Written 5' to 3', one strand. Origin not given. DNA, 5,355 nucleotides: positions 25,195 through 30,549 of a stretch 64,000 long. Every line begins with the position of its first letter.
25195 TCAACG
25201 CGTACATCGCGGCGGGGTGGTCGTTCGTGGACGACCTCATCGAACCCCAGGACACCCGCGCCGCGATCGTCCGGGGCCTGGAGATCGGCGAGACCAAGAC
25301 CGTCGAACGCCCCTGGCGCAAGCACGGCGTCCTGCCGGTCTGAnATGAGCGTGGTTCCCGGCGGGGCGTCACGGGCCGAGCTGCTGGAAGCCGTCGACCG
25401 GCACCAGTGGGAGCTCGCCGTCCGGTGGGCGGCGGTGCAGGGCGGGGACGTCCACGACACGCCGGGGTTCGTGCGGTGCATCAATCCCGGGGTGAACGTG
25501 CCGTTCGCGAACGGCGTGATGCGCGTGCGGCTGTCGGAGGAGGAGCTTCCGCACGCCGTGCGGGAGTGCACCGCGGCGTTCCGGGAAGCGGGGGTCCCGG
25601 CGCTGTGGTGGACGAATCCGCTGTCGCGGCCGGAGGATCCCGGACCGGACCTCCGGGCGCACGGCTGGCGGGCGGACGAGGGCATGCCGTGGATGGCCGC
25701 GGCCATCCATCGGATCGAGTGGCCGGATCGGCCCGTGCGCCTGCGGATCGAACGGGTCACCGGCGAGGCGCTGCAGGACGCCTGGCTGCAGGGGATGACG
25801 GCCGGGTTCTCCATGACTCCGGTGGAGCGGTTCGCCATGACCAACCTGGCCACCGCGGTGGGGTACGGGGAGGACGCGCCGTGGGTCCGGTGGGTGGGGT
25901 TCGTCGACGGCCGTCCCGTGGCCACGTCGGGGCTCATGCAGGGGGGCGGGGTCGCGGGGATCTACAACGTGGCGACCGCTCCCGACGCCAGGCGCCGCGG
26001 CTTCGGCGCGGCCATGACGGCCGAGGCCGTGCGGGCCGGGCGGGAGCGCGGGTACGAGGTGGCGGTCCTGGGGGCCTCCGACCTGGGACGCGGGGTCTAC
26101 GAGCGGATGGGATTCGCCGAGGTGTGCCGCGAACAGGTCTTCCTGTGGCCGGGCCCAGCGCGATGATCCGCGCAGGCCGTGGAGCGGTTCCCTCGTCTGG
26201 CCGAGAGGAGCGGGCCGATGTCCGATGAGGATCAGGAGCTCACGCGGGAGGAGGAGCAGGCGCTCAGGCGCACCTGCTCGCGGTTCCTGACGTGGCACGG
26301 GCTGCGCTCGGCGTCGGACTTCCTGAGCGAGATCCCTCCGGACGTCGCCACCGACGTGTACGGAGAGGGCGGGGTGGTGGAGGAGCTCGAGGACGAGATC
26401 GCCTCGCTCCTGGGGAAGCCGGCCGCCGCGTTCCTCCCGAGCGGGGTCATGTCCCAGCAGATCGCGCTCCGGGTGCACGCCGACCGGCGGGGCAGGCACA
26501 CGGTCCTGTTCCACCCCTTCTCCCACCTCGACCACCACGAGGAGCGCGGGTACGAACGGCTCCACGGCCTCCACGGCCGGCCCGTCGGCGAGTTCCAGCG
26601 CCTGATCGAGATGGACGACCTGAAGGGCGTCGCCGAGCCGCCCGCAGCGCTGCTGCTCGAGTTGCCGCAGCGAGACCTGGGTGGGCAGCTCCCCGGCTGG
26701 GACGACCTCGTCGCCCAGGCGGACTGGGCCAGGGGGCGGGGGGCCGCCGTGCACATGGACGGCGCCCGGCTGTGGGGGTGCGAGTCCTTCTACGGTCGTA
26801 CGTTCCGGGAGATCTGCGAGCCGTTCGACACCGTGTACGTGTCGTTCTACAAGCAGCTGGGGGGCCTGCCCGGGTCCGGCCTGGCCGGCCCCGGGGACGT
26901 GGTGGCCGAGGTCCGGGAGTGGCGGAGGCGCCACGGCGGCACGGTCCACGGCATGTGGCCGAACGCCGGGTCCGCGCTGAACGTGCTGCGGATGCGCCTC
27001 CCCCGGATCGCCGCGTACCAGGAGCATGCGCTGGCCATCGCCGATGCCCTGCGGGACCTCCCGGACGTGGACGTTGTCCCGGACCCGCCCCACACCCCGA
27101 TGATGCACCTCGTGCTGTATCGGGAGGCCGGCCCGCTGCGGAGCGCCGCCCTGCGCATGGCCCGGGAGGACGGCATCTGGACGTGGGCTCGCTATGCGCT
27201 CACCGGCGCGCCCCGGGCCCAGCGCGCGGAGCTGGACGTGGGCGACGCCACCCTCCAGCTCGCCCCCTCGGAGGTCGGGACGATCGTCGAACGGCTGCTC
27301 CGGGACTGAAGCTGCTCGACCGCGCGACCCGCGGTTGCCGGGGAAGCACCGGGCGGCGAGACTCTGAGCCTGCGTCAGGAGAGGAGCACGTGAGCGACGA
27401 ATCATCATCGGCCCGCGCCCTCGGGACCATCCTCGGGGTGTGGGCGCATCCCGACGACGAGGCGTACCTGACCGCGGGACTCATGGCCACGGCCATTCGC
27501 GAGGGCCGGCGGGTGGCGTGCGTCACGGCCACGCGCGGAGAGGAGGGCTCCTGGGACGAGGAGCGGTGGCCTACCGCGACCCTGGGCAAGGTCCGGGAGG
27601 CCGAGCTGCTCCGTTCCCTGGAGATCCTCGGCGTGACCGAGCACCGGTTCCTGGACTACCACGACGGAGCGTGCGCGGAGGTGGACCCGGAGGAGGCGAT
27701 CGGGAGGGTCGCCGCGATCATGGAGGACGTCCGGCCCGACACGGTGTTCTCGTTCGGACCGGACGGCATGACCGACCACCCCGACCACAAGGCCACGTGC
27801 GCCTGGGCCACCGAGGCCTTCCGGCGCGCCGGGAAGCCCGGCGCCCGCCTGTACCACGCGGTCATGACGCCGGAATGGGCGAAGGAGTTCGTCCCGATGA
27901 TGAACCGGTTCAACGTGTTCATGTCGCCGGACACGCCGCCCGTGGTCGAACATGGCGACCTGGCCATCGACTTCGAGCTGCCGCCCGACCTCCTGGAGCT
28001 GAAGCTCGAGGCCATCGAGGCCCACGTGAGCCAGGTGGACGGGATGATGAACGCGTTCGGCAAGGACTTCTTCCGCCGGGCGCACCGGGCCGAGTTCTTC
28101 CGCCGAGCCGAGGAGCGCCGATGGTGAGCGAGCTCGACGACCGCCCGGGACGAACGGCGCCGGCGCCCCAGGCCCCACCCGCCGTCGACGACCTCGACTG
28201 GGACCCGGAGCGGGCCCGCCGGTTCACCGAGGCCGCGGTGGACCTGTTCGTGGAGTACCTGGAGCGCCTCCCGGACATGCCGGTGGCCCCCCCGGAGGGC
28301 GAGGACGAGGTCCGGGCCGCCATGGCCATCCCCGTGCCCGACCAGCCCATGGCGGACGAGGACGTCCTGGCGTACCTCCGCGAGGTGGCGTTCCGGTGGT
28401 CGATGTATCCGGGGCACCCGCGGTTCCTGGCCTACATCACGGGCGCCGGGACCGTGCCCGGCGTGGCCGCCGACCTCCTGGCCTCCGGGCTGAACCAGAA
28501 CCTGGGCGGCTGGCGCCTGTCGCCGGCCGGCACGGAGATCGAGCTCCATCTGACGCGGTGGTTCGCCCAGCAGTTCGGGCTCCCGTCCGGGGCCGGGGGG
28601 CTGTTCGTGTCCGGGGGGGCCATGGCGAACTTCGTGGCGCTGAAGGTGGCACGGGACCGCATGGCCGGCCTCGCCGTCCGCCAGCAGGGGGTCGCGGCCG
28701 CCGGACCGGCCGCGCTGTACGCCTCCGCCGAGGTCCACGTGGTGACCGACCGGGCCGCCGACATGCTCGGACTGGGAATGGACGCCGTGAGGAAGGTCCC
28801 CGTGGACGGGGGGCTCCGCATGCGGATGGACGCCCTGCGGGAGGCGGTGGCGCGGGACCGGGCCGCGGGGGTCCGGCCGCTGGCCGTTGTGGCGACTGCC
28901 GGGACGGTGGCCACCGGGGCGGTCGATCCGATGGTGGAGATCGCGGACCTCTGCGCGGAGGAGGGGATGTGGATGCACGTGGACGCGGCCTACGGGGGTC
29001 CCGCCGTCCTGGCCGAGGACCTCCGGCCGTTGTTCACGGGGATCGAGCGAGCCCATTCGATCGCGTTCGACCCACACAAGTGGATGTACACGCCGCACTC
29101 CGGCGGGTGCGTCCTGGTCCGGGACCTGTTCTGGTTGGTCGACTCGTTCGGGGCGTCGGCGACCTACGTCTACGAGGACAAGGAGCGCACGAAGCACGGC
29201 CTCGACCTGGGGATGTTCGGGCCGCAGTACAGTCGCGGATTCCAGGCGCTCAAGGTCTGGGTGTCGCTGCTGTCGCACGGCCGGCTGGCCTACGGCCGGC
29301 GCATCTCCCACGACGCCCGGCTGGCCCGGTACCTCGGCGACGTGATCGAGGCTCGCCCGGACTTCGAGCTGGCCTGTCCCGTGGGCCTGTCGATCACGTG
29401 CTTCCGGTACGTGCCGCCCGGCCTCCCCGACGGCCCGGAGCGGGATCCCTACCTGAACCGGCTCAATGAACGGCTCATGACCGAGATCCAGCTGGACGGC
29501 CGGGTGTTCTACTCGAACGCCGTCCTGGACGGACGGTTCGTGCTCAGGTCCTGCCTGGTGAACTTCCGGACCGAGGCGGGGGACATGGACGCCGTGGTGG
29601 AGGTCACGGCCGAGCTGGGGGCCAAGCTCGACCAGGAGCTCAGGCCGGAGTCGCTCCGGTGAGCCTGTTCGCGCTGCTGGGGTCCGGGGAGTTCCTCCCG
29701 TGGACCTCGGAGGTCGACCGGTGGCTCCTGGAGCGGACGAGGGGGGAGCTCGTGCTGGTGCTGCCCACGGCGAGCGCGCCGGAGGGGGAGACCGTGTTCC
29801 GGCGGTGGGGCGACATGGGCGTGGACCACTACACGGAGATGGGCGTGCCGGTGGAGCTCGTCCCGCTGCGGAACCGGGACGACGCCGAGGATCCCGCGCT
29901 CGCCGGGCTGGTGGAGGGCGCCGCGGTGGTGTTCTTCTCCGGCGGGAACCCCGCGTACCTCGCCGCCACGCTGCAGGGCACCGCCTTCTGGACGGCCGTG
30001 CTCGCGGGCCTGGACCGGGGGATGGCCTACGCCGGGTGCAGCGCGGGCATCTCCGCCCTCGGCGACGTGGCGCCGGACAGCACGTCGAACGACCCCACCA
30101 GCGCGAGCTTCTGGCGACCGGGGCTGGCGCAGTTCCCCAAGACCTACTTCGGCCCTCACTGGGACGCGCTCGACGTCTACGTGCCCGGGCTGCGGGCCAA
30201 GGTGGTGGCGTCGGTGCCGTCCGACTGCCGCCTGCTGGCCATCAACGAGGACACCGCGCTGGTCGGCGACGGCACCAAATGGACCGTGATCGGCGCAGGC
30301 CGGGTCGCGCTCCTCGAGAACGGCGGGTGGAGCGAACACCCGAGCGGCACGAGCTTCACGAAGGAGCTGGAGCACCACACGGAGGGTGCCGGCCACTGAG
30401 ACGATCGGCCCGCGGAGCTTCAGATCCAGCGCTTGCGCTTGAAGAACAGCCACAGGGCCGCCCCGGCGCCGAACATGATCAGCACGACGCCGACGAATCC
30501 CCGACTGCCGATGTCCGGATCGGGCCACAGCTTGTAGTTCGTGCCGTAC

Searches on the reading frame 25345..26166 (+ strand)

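Call 49: search_protein_families(library=pfam, proteins=[window:25345-26166:+], max_evalue=0.00001)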
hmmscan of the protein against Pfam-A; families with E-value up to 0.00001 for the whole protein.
window:25345-26166:+ (273 aa): 6 families
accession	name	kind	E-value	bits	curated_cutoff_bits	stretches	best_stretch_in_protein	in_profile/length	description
PF00583.31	Acetyltransf_1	-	2.8e-09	37.7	20.7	1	177-257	31-116/116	Acetyltransferase (GNAT) family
PF13508.13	Acetyltransf_7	-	3.4e-08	34.2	27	1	183-258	6-83/84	Acetyltransferase (GNAT) domain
PF13527.13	Acetyltransf_9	-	7.6e-08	32.9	25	1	203-258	72-125/127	Acetyltransferase (GNAT) domain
PF13480.13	Acetyltransf_6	-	5.5e-07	30.3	22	1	161-246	55-138/143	Acetyltransferase (GNAT) domain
PF08445.16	FR47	-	3.3e-06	27.4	22.1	1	184-260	2-80/86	FR47-like protein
PF13673.13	Acetyltransf_10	-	4.5e-06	27.1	23.6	1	186-266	37-116/128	Acetyltransferase (GNAT) domain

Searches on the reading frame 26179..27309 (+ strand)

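Call 49: search_protein_families(library=pfam, proteins=[window:26179-27309:+], max_evalue=0.00001)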
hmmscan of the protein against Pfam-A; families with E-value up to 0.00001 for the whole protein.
window:26179-27309:+ (376 aa): 1 family
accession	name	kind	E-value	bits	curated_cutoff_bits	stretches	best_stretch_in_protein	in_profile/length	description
PF01212.27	Beta_elim_lyase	-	4.6e-30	105.4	27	1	58-301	25-275/288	Beta-eliminating lyase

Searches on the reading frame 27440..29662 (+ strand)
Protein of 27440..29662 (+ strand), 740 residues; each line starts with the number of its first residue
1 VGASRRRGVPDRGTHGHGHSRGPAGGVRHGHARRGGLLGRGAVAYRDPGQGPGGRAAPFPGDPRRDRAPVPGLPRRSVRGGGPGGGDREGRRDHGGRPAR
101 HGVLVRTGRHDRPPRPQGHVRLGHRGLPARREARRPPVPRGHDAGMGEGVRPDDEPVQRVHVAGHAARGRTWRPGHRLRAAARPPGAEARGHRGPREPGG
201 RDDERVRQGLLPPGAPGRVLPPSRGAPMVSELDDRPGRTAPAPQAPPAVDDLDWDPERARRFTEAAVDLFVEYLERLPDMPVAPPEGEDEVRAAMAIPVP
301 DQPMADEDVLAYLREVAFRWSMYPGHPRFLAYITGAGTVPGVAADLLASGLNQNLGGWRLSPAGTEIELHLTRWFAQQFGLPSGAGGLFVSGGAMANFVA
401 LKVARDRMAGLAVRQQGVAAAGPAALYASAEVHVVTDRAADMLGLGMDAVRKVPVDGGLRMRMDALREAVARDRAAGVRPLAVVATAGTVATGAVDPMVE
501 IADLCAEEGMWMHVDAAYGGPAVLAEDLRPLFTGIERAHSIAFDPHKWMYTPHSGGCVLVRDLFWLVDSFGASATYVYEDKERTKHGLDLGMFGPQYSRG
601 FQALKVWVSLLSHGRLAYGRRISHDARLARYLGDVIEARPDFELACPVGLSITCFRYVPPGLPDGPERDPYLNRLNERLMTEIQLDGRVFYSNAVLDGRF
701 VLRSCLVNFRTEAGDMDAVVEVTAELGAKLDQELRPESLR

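Call 49: search_protein_families(library=pfam, proteins=[window:27440-29662:+], max_evalue=0.00001)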
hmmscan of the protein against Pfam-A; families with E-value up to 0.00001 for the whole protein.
window:27440-29662:+ (740 aa): 2 families
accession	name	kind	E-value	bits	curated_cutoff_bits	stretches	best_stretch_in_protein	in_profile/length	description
PF00282.25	Pyridoxal_deC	-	7.5e-68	229.4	27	1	325-657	38-374/375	Pyridoxal-dependent decarboxylase conserved domain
PF01212.27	Beta_elim_lyase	-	6e-06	26.2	27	1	387-517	50-170/288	Beta-eliminating lyase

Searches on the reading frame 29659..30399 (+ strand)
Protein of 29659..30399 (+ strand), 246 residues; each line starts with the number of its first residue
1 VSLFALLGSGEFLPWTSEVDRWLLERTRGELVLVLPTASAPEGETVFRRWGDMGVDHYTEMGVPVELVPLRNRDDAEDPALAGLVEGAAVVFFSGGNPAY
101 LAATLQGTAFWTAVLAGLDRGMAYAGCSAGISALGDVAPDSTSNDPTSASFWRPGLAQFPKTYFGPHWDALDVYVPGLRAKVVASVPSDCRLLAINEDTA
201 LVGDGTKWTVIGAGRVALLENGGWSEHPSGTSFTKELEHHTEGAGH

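Call 49: search_protein_families(library=pfam, proteins=[window:29659-30399:+], max_evalue=0.00001)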
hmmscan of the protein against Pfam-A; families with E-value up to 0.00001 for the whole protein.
window:29659-30399:+ (246 aa): 1 family
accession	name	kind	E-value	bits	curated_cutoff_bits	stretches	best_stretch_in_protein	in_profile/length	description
PF03575.23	Peptidase_S51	-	7.7e-10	39.2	23.9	1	6-210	3-205/206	Peptidase family S51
